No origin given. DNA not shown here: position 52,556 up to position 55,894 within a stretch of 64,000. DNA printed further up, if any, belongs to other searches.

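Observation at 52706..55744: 1012-aa protein made of two complete PilB/GspE secretion ATPase modules fused in tandem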

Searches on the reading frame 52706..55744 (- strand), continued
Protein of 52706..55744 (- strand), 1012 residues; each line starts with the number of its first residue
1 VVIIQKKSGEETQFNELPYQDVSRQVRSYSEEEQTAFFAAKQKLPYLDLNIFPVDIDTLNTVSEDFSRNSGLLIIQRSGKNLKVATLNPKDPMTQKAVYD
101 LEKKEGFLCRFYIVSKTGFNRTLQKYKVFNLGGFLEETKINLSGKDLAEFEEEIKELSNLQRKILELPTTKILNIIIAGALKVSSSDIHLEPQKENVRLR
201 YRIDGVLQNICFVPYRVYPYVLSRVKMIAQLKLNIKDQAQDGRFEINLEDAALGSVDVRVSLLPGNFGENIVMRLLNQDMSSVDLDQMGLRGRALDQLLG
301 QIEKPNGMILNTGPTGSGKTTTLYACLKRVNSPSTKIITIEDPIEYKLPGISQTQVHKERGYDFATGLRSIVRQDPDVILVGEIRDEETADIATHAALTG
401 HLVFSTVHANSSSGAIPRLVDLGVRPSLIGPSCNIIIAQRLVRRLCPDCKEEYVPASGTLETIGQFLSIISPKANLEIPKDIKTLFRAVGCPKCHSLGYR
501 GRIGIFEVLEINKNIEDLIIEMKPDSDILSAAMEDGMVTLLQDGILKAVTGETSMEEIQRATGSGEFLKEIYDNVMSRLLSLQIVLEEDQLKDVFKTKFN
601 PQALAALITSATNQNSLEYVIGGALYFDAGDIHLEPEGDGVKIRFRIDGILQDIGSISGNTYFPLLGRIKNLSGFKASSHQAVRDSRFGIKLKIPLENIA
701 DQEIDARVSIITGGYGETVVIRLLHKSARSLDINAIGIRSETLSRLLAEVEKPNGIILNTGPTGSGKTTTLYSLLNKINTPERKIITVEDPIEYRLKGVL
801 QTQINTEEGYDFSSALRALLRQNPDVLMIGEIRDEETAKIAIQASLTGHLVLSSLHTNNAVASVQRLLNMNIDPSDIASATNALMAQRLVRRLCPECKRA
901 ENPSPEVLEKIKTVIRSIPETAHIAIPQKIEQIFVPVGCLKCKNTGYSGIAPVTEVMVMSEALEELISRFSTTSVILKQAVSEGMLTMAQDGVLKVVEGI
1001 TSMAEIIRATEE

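Call 7: find_encoding_contigs(protein=window:52709-55744:-, flank=10000, max_places=6)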
Protein window:52709-55744:- (1012 aa): 5 contigs read that carry it; 1 place shown.
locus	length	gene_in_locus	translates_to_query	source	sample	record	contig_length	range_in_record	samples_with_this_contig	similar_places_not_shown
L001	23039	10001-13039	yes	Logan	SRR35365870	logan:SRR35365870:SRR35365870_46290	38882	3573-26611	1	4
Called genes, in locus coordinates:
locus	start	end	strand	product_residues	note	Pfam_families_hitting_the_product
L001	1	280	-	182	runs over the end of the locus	-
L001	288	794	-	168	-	-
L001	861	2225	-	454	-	PF00224:PK, PF02887:PK_C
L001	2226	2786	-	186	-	PF04011:LemA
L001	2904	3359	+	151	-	PF02681:DUF212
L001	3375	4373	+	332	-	PF02388:FemAB, PF13480:Acetyltransf_6, PF02388:FemAB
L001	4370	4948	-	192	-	PF01330:RuvA_N, PF14520:HHH_5, PF00633:HHH (faint), PF07499:RuvA_C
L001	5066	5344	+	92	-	-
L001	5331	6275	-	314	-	PF21694:DNA_pol3_delta_C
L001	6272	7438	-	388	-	PF11258:DUF3048, PF17479:DUF3048_C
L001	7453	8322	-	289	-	PF01149:Fapy_DNA_glyco, PF06831:H2TH, PF06827:zf-FPG_IleRS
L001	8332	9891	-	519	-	PF00117:GATase, PF07722:Peptidase_C26 (faint), PF02540:NAD_synthase (faint), PF00958:GMP_synt_C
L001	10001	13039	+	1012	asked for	PF05157:MshEN (weak), PF13173:AAA_14 (faint), PF00437:T2SSE, PF25199:nSTAND_NTPase5 (faint), PF04851:ResIII (faint), PF12775:AAA_7 (faint), PF13191:AAA_16 (faint), PF00437:T2SSE, +2 more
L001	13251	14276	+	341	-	PF05496:RuvB_N, PF00004:AAA, PF07728:AAA_5, PF17864:AAA_lid_4, PF05491:WHD_RuvB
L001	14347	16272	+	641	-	PF00932:LTD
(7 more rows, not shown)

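Call 19: search_solved_structures(query=P0001, max_evalue=1e-20)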
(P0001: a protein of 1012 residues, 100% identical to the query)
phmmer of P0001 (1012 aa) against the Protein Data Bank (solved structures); distinct sequences matched with E-value up to 1e-20: 20.
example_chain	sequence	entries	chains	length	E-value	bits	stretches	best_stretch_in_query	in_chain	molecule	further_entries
5zfr_A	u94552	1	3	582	3.5e-105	356.2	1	30-563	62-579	Type IV pilus biogenesis ATPase PilB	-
3jc8_Ba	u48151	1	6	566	8.1e-105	355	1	8-563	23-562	Type IV-A pilus assembly ATPase PilB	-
6olj_C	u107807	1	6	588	8.6e-104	351.6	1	30-563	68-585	Type IV pilus biogenesis ATPase PilB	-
5tsg_B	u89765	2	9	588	1.4e-103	350.9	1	30-563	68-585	Type IV pilus biogenesis ATPase PilB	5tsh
4pht_A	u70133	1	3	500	1.1e-95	324.8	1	146-562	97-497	General secretory pathway protein E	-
1p9r_A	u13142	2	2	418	1.2e-95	324.7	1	144-564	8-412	General secretion pathway protein E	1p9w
4ksr_A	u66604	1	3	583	3.4e-95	323.2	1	150-566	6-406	Type II secretion system protein E, Hemolysin-coregulated protein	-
4kss_A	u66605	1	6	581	3.6e-95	323.1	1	150-563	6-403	Type II secretion system protein E, hemolysin-coregulated protein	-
6f8l_G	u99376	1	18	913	6.7e-87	295.7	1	39-561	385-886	Type IV pilus assembly protein PilF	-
5oiu_A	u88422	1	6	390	5.1e-86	292.8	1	170-560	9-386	Type IV pilus assembly protein PilF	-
6ejf_A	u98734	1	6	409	6.6e-86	292.4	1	171-562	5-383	Type IV pilus assembly protein PilF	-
5it5_F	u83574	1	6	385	7.7e-86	292.2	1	171-560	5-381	ATP binding motif-containing protein PilF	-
8dze_A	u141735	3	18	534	1.2e-31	112.9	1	629-898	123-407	BfpD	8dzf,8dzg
5fl3_A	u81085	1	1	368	2.7e-30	108.4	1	180-422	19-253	PILI RETRACTION PROTEIN PILT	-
3jvu_A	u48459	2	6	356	1.5e-29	105.9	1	177-445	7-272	Twitching mobility protein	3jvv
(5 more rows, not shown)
